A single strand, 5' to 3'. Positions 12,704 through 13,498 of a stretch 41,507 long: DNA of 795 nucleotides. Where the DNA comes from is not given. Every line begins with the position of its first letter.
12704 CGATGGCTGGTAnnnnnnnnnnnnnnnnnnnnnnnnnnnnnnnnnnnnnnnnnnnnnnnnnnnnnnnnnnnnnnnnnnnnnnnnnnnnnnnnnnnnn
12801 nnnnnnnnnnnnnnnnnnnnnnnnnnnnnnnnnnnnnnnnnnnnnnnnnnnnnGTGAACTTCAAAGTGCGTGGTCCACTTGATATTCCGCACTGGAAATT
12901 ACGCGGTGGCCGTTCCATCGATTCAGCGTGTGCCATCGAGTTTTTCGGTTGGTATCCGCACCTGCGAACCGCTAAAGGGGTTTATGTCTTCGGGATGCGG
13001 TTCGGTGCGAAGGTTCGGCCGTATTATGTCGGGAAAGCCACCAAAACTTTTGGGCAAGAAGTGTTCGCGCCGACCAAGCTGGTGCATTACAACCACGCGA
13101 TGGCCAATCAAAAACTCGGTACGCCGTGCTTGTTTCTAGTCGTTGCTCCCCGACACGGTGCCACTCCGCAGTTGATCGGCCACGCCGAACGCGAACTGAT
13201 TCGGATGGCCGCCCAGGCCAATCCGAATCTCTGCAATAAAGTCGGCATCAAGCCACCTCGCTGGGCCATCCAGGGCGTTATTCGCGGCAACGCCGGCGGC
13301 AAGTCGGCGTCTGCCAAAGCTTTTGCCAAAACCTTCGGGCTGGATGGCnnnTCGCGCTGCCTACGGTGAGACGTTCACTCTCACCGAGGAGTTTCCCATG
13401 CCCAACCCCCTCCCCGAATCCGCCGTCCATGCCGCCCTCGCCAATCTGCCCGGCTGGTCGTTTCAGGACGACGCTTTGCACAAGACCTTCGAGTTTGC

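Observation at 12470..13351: Low-GC islet: a HicB-like antitoxin-fold protein coupled to a GIY-YIG-like protein instead of HicA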

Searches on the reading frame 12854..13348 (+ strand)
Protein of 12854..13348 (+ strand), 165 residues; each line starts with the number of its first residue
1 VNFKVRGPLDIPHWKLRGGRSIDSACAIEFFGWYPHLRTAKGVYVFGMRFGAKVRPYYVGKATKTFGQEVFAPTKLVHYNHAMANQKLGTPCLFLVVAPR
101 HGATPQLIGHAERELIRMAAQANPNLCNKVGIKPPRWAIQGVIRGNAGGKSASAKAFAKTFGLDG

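Call 4: search_protein_families(library=pfam, proteins=[window:12854-13348:+], max_evalue=10)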
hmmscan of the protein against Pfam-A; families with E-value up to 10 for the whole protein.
window:12854-13348:+ (165 aa): 1 family
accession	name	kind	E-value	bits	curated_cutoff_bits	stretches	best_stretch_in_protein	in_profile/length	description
PF12502.13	DUF3710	-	0.12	12.5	25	1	119-159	101-146/177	Protein of unknown function (DUF3710)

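Call 5: search_protein_families(library=padloc, proteins=[window:12854-13348:+], max_evalue=10)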
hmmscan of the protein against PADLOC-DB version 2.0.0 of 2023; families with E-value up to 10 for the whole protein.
window:12854-13348:+ (165 aa): 0 families

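Call 6: search_protein_families(library=ncbifam, proteins=[window:12854-13348:+], max_evalue=10)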
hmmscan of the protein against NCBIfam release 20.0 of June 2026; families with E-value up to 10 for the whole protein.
window:12854-13348:+ (165 aa): 1 family
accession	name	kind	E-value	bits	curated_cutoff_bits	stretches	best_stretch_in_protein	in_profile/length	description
NF000361.1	self_FomB_kinase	exception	0.23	10.5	400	1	29-66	81-119/325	FomB family phosphonate monophosphate kinase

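Call 7: find_homologous_proteins(query=window:12854-13348:+, max_evalue=0.01)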
Query window:12854-13348:+ (165 aa): 2 proteins with E <= 0.01 among 27 candidates.
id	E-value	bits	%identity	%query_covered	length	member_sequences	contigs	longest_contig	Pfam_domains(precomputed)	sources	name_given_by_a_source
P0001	3.4e-73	263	100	72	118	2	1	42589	-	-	-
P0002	3.0e-21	94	39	98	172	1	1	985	-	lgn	-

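Call 11: find_encoding_contigs(protein=P0002, flank=10000)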
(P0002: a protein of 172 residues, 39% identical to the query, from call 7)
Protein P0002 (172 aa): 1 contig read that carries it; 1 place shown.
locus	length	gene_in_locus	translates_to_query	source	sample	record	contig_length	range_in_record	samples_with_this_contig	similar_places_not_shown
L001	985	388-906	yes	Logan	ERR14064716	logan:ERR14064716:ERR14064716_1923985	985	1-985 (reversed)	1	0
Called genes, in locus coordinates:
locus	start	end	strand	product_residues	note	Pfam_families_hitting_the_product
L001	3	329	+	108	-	?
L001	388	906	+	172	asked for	-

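Call 19: search_protein_representatives(protein=window:12854-13348:+)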
Query: 165 residues. Proteins with E-value up to 0.001 (for the whole library): 883; up to 1e-10: 388; up to 1e-30: 2. The best 150 are listed.
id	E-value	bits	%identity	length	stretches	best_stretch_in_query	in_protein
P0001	1.1e-73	263.2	100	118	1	48-165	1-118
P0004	5.6e-35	137.2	49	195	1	2-162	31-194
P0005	1.6e-29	119.4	39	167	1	2-164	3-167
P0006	4.0e-28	114.9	39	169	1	3-161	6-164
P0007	4.7e-28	114.7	43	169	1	4-151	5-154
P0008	1.3e-27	113.2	42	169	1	2-162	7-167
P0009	1.2e-26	110.1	41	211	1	2-165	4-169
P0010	1.7e-26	109.6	41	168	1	2-159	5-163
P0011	3.3e-26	108.6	43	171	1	2-160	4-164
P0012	3.8e-26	108.5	40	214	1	2-162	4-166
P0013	4.9e-26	108.1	42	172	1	3-163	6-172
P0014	5.6e-26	107.9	41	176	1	11-163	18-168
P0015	6.1e-26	107.8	40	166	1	3-158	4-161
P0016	8.2e-26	107.4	42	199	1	3-163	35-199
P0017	1.7e-25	106.4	44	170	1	3-164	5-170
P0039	7.0e-23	97.8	47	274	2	2-104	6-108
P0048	3.4e-22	95.6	42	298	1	3-164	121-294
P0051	4.5e-22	95.2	40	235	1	3-165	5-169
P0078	5.2e-20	88.5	38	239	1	2-144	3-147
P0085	9.5e-20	87.6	44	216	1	3-128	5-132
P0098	2.4e-19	86.3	46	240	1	3-150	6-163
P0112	5.7e-19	85.1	44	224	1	2-161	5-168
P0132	6.2e-18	81.7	39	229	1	3-158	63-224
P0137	8.5e-18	81.3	37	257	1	2-143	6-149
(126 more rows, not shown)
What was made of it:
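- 12854..13351 (+): ORF2, 165 aa. A member of a large unnamed family with a GIY-YIG-nuclease-like core. Key residues are G42-V-Y44, Y58-V-G60-K61, E69, K75, Y79, E112, N123 and N128. 883 representative clusters at E<=1e-3 (call 19).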

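Call 23: search_solved_structures(query=A1, max_evalue=10, show_alignments=3)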
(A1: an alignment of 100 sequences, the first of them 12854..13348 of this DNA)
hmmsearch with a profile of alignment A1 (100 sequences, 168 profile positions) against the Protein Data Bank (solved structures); distinct sequences matched with E-value up to 10: 6.
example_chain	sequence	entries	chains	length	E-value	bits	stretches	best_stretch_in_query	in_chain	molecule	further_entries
4u7y_A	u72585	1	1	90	0.021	17.3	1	72-138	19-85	Vacuolar protein sorting-associated protein 4B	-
2jqh_A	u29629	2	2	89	0.027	16.9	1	72-138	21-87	Vacuolar protein sorting-associating protein 4B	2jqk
2cpt_A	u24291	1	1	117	0.045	16.2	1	72-138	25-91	Vacuolar sorting protein 4b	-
2fbi_A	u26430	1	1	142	0.22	14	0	33-93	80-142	probable transcriptional regulator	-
7l9x_A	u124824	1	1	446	0.5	12.8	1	72-138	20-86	Vacuolar protein sorting-associated protein 4B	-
12du_L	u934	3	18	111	1.3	11.5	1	90-139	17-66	Flagellar hook-basal body complex protein FliE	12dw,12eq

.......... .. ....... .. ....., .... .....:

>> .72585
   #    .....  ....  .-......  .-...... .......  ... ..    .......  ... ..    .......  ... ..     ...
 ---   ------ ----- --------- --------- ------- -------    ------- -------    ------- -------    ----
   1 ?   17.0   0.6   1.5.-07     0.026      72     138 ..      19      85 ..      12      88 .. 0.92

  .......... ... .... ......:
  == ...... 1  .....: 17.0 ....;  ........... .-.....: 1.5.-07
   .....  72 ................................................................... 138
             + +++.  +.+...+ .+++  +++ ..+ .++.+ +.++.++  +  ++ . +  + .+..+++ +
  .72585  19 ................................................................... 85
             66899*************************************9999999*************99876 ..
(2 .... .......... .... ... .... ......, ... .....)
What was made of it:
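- Tried and rejected: Only chance hits such as the VPS4 MIT domain (call 23).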

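Call 34: predict_structure(alignment_id=A1)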
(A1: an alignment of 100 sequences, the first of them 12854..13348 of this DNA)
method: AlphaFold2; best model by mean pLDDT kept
length: 165 residues; sequences in the alignment: 100
mean_pLDDT: 93.4   pTM: 0.80
mean pLDDT of the five models: 93.4, 92.6, 91.6, 90.8, 89.3
residues with pLDDT >= 90: 136; 70-90: 27; 50-70: 2; < 50: 0
segments of 3 or more residues with pLDDT < 50: none
pLDDT, mean of each block of 10 residues (from residue 1): 95 95 97 98 98 97 98 96 94 97 94 94 91 80 82 94 81
secondary structure, 60 per line:
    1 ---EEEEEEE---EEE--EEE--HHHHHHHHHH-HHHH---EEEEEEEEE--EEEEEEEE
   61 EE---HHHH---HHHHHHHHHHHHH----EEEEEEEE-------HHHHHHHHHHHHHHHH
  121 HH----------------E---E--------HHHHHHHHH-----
elements in order: E4-10 E14-16 E19-21 H24-33 H35-38 E42-50 E53-62 H66-69 H73-85 E90-97 H105-122 H152-160
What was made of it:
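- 12854..13351 (+): AF2 pLDDT is 93.4 with beta-beta-alpha-alpha-beta-alpha topology (call 34).
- On GIY-YIG nuclease superfamily: They lie on strands 42-50 and 53-62 (call 34).
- The model has the matching topology at pLDDT 93.4 (call 34).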

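Call 38: fold_search(model_id=the predicted structure, library=pdb)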
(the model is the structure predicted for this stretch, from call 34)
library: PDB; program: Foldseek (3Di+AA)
matches with E <= 10: 427; with E <= 0.001: 0
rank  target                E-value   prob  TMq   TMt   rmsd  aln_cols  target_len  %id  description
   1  8vsd_E                1.3e-01  0.16  0.22  0.13  15.3       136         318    6  avb8/L-TGF-b1/GARP (released 2024-09-11)
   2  1yd2                  1.6e-01  0.63  0.31  0.50   4.4        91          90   14  Crystal structure of the GIY-YIG N-terminal endonuclease domain of UvrC from Thermotoga maritima: Point mutant Y19F boun (released 2005-03-01)
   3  1yd3                  2.1e-01  0.57  0.31  0.50   4.4        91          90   15  Crystal structure of the GIY-YIG N-terminal endonuclease domain of UvrC from Thermotoga maritima: Point mutant Y43F boun (released 2005-03-01)
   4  1yd5                  2.4e-01  0.54  0.31  0.50   4.4        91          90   15  Crystal structure of the GIY-YIG N-terminal endonuclease domain of UvrC from Thermotoga maritima: Point mutant N88A boun (released 2005-03-01)
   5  9pzg_V                3.4e-01  0.15  0.23  0.16  15.5       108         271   10  Bacterial ribosomal 2'-O-methyltransferase RsmI in complex with the small ribosomal subunit (released 2025-09-24)
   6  9pzg_W                3.9e-01  0.11  0.21  0.15  16.8       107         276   12  Bacterial ribosomal 2'-O-methyltransferase RsmI in complex with the small ribosomal subunit (released 2025-09-24)
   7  4bkw                  3.9e-01  0.07  0.16  0.07  15.2       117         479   10  Crystal structure of the C-terminal region of human ZFYVE9 (released 2013-05-15)
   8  1yd4                  4.7e-01  0.35  0.29  0.47   4.3        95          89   16  Crystal structure of the GIY-YIG N-terminal endonuclease domain of UvrC from Thermotoga maritima: Point mutant Y29F boun (released 2005-03-01)
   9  1ycz                  5.0e-01  0.41  0.32  0.53   4.1        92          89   16  Crystal structure of the GIY-YIG N-terminal endonuclease domain of UvrC from Thermotoga maritima (released 2005-03-01)
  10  1yd6_A                5.3e-01  0.47  0.36  0.56   4.3       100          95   17  Crystal structure of the GIY-YIG N-terminal endonuclease domain of UvrC from Bacillus caldotenax (released 2005-03-01)
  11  8rex_C                5.3e-01  0.09  0.21  0.17  14.8       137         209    8  CryoEM structure of mouse GARP-lTGFbeta1 in complex with a Fab fragment derived from an activating antibody. (released 2025-06-25)
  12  6juo_A                5.6e-01  0.14  0.27  0.16   7.1       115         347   14  MsDpo4-DNA complex 4 (released 2020-02-19)
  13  7nv1_A                6.0e-01  0.18  0.30  0.15   7.5       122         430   14  Human Pol Kappa holoenzyme with Ub-PCNA (released 2021-11-03)
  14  2lwf_MODEL_1_A        6.4e-01  0.47  0.36  0.47   5.9       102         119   14  Structure of N-terminal domain of a plant Grx (released 2013-05-22)
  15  9u75_A                6.8e-01  0.25  0.31  0.22   5.1       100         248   17  5hmC specific restriction endonuclease Escherichia coli E. coli O157:H7 PD-T4-3 (released 2026-02-11)
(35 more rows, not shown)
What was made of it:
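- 12854..13351 (+): Foldseek PDB returns UvrC GIY-YIG domains at TM 0.50-0.56 but E 0.16-0.5 (call 38).
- On GIY-YIG nuclease superfamily: Foldseek PDB finds UvrC at E 0.16-0.5 and TM 0.50-0.56 (call 38).
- UvrC, Eco29kI and PD-T4-3 are among the PDB hits (call 38).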

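Call 46: search_protein_families(library=pfam, alignment_id=A1, max_evalue=0.1)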
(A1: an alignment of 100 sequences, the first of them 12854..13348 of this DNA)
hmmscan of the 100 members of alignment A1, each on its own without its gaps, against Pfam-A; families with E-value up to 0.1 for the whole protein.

A. member 1, window:12854-13348:+ (165 aa): 0 families

B. families by the number of members that match (of 100 scanned): 15 families
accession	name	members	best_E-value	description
PF01541.30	GIY-YIG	2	0.037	GIY-YIG catalytic domain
PF07719.23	TPR_2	1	0.0028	Tetratricopeptide repeat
PF00515.34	TPR_1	1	0.0068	Tetratricopeptide repeat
PF13371.12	TPR_9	1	0.022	Tetratricopeptide repeat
PF21784.3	Bflower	1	0.023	4-fold beta flower protein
PF04212.24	MIT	1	0.023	MIT (microtubule interacting and transport) domain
PF16670.11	PI-PLC-C1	1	0.025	Phosphoinositide phospholipase C, Ca2+-dependent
PF16820.11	PKD_3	1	0.039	PKD-like domain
PF05995.18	CDO_I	1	0.046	Cysteine dioxygenase type I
PF10185.14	Mesd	1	0.05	Chaperone for wingless signalling and trafficking of LDL receptor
PF13350.11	Y_phosphatase3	1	0.059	Tyrosine phosphatase family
PF12214.13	TPX2_importin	1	0.074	Cell cycle regulated microtubule associated protein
PF13212.11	DUF4020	1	0.09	Domain of unknown function (DUF4020)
PF16433.10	DUF5030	1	0.092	Domain of unknown function (DUF5030)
PF02903.20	Alpha-amylase_N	1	0.094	Alpha amylase, N-terminal ig-like domain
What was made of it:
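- On GIY-YIG nuclease superfamily: Of 100 family members, 2 hit PF01541, at E >= 0.037 (calls 4, 46).
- PF01541 is the only Pfam family that recurs among 100 members, though in only 2 of them (call 46).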

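Call 48: find_homologous_proteins(query=A2, max_evalue=1e-10)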
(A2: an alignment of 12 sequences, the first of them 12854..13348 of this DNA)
Query A2 (12 sequences) (165 aa, profile of the alignment): 703 proteins with E <= 1e-10 among 5690 candidates; the best 120 are listed.
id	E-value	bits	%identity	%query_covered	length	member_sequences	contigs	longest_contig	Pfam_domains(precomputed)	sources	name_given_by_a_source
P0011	2.0e-67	244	41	99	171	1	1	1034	-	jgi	jgi:hypothetical protein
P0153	3.4e-64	233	41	99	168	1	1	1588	-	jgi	jgi:hypothetical protein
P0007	4.7e-64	233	40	98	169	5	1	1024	-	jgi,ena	-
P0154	1.4e-63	231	43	96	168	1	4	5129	-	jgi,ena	jgi:hypothetical protein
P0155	2.0e-63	231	40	99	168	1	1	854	-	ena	-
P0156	5.4e-63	229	42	98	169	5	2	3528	-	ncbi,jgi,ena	-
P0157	6.5e-63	229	43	95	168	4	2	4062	-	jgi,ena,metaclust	metaclust:\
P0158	6.7e-63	229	40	98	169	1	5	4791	-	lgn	-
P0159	4.8e-62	226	44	97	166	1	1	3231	-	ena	-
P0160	5.1e-62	226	43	98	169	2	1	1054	-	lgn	-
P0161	1.6e-61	225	40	98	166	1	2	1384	-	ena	-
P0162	2.0e-61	224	44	98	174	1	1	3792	-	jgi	jgi:hypothetical protein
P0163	2.3e-61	224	41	97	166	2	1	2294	-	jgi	jgi:hypothetical protein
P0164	2.4e-61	224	41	98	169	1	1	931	-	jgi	-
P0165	6.5e-61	223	40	96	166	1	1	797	-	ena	-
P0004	7.3e-61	222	47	98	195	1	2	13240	-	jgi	-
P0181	3.7e-60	220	45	98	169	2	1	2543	-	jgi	jgi:hypothetical protein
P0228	3.4e-58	214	45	98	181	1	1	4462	-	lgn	-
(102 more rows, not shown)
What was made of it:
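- All members are named 'hypothetical' (call 48).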

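Call 49: find_encoding_contigs(protein=P0004, flank=4000, max_places=3)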
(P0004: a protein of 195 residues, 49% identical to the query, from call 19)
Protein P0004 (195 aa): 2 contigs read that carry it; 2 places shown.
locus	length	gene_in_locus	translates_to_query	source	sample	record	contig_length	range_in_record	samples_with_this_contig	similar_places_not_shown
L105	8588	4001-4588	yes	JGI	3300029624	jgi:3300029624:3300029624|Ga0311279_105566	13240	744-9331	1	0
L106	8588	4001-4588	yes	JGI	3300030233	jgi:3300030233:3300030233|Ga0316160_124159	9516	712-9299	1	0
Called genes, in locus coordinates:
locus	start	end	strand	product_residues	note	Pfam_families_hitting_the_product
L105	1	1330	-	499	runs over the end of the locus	PF00171:Aldedh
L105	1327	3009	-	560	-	PF00070:Pyr_redox (faint), PF01266:DAO (weak), PF01494:FAD_binding_3, PF01593:Amino_oxidase, PF07992:Pyr_redox_2 (faint), PF13450:NAD_binding_8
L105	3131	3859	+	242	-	PF14559:TPR_19 (faint)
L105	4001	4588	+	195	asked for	-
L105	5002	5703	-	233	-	-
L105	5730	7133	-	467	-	PF00270:DEAD, PF00271:Helicase_C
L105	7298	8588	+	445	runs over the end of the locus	PF01168:Ala_racemase_N, PF00842:Ala_racemase_C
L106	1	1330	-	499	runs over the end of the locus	PF00171:Aldedh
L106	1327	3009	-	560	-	PF00070:Pyr_redox (faint), PF01266:DAO (weak), PF01494:FAD_binding_3, PF01593:Amino_oxidase, PF07992:Pyr_redox_2 (faint), PF13450:NAD_binding_8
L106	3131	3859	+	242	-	PF14559:TPR_19 (faint)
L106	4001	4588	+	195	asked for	-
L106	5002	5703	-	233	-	-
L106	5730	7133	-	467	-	PF00270:DEAD, PF00271:Helicase_C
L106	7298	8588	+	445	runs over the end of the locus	PF01168:Ala_racemase_N, PF00842:Ala_racemase_C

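Call 50: find_encoding_contigs(protein=P0228, flank=4000, max_places=3)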
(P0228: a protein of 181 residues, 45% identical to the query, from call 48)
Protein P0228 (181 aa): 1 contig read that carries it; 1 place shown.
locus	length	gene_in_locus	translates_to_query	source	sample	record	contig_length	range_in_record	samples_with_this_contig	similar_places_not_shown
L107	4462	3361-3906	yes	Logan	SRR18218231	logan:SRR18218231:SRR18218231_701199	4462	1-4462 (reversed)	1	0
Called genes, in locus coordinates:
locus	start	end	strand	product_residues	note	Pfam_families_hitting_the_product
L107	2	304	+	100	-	?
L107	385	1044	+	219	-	-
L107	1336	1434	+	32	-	-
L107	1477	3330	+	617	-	PF17899:Peptidase_M61_N, PF05299:Peptidase_M61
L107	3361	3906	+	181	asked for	-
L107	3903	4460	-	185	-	?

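Call 51: find_encoding_contigs(protein=P0181, flank=4000, max_places=3)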
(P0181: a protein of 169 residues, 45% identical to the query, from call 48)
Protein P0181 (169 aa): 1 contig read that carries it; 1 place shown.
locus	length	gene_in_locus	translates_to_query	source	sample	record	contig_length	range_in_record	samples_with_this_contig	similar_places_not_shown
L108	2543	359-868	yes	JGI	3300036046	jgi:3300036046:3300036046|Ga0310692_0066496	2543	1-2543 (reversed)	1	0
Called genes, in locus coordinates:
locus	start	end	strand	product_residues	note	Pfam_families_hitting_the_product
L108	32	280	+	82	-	-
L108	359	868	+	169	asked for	-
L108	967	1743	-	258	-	PF18734:HEPN_AbiU2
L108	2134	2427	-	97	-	PF05016:ParE_toxin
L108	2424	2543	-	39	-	?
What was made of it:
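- Some members sit next to HEPN_AbiU2 and ParE (call 51).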

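Call 53: search_dna_similar(query=window:12854-13348:+, collection=plasmids, mode=protein, max_evalue=0.001)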
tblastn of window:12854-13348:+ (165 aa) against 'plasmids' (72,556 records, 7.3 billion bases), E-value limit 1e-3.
Records with a match: 3; places in all: 3; records where one place covers at least 80% of the query: 3.
Best place of each record, by identity: <60% 3.
By first word of the organism name: Ralstonia 3.
By predicted mobility (MOB-suite, as given by PLSDB): mobilizable 3.
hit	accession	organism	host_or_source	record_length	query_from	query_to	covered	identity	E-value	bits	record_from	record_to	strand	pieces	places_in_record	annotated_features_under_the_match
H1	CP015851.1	Ralstonia solanacearum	Rhizoma kaempferiae,cell culture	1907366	2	145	87%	39.6%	3e-22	99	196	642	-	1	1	hypothetical protein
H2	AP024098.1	Ralstonia solanacearum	-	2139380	2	145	87%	39.6%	3e-22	99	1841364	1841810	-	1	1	hypothetical protein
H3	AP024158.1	Ralstonia solanacearum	Zingiber officinale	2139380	2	145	87%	39.6%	3e-22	99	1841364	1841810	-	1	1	hypothetical protein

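Call 54: search_dna_similar(query=window:12854-13348:+, collection=phages, mode=protein, max_evalue=0.001)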
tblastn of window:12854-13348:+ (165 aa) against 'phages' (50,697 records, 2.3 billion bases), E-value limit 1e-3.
No match.
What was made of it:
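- The gene is absent from 50,697 phage genomes (call 54).
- Tried and rejected: No homolog (call 54).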

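Call 55: get_annotated_region(hit=H2, flank=5000)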
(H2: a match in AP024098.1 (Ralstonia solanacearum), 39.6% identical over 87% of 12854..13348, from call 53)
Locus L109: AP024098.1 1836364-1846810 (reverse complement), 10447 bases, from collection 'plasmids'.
description: Ralstonia solanacearum MAFF 211471 plasmid pMAFF211471 DNA, complete sequence
organism: Ralstonia solanacearum (NCBI taxid 305)
taxonomy: Bacteria; Pseudomonadota; Betaproteobacteria; Burkholderiales; Burkholderiaceae; Ralstonia; Ralstonia solanacearum
host: -; source: -; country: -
typing (MOB-suite, as given by PLSDB): mobilizable; relaxase MOBP
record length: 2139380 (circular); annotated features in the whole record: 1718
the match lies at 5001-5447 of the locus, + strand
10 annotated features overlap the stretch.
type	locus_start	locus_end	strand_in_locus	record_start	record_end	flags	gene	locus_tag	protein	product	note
CDS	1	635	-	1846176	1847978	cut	-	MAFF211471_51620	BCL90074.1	hypothetical protein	-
CDS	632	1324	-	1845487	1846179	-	-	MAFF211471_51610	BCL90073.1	hypothetical protein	-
CDS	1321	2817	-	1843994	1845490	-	-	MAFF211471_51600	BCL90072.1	DNA helicase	-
CDS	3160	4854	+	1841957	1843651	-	-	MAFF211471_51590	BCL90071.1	hypothetical protein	-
CDS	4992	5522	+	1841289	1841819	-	-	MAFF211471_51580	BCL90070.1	hypothetical protein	-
CDS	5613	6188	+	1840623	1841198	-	-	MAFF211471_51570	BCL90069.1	hypothetical protein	-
CDS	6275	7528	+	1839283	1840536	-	-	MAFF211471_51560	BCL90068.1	putative transposase for insertion sequence element ISRM3-like protein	-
CDS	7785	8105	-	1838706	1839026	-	-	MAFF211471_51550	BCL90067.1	hypothetical protein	-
CDS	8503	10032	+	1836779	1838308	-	-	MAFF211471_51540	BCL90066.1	group II intron reverse transcriptase/maturase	-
CDS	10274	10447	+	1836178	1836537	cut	-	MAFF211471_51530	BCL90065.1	hypothetical protein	-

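Call 56: search_protein_families(library=phrogs, proteins=[window:12854-13348:+], max_evalue=1)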
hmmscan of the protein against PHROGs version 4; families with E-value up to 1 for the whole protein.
window:12854-13348:+ (165 aa): 0 families
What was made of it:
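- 12854..13351 (+): No hit in Pfam, NCBIfam, PADLOC or PHROGs (calls 4-6, 56).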

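Call 65: fold_search(model_id=the predicted structure, library=viral)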
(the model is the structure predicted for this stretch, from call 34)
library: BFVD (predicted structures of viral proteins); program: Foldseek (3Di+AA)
matches with E <= 10: 618; with E <= 0.001: 0
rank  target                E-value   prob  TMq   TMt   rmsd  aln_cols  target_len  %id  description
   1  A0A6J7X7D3            6.4e-03  1.00  0.40  0.38  11.7       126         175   19  Homing endonuclease [uncultured Caudovirales phage]
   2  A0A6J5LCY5            6.4e-03  0.99  0.40  0.33  13.2       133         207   16  GIY-YIG_COG3680 domain containing protein [uncultured Caudovirales phage]
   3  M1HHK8                6.8e-03  0.89  0.39  0.34   9.9       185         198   14  (no name in the UniProt tables at hand)
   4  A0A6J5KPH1            8.2e-03  0.99  0.39  0.30  14.3       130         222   19  Group I intron endonuclease [uncultured Caudovirales phage]
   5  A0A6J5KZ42            1.8e-02  0.94  0.34  0.31   5.1       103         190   16  HTH_XRE domain containing protein [uncultured Caudovirales phage]
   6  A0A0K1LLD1            2.8e-02  0.94  0.39  0.38   4.2       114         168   22  Endonuclease [Rhodobacter phage RcTitan]
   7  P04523                2.8e-02  0.84  0.34  0.17  13.2       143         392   13  DNA replication protein [Enterobacteria phage T4]
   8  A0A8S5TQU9            3.0e-02  0.97  0.37  0.38   4.9       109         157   15  Intron-associated endonuclease 1 [Siphoviridae sp. ctbbV81]
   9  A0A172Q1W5            3.0e-02  0.93  0.36  0.33  10.8       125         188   17  Homing endonuclease [Escherichia phage MX01]
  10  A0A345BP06            3.0e-02  0.77  0.32  0.25  10.7       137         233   13  Catalytic GIY-YIG endonuclease domain protein [crAssphage sp. isolate ctcc615]
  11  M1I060                3.2e-02  0.82  0.36  0.27   5.8       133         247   19  (no name in the UniProt tables at hand)
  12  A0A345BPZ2            3.6e-02  0.98  0.45  0.27   4.4       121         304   12  (no name in the UniProt tables at hand)
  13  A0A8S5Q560            3.9e-02  0.99  0.41  0.40   3.9        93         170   10  Gamma-delta Resolvase/DNA Complex, site-specific, recombination, flat interface.4A [Siphoviridae sp. ctQqU1]
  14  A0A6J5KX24            3.9e-02  0.85  0.35  0.28   9.1       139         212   14  GIY-YIG_SF domain containing protein [uncultured Caudovirales phage]
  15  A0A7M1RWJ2            4.4e-02  0.97  0.39  0.28   4.0       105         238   13  Endonuclease [uncultured phage cr113_1]
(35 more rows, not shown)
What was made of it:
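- GIY-YIG homing endonucleases dominate the BFVD hits (call 65).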
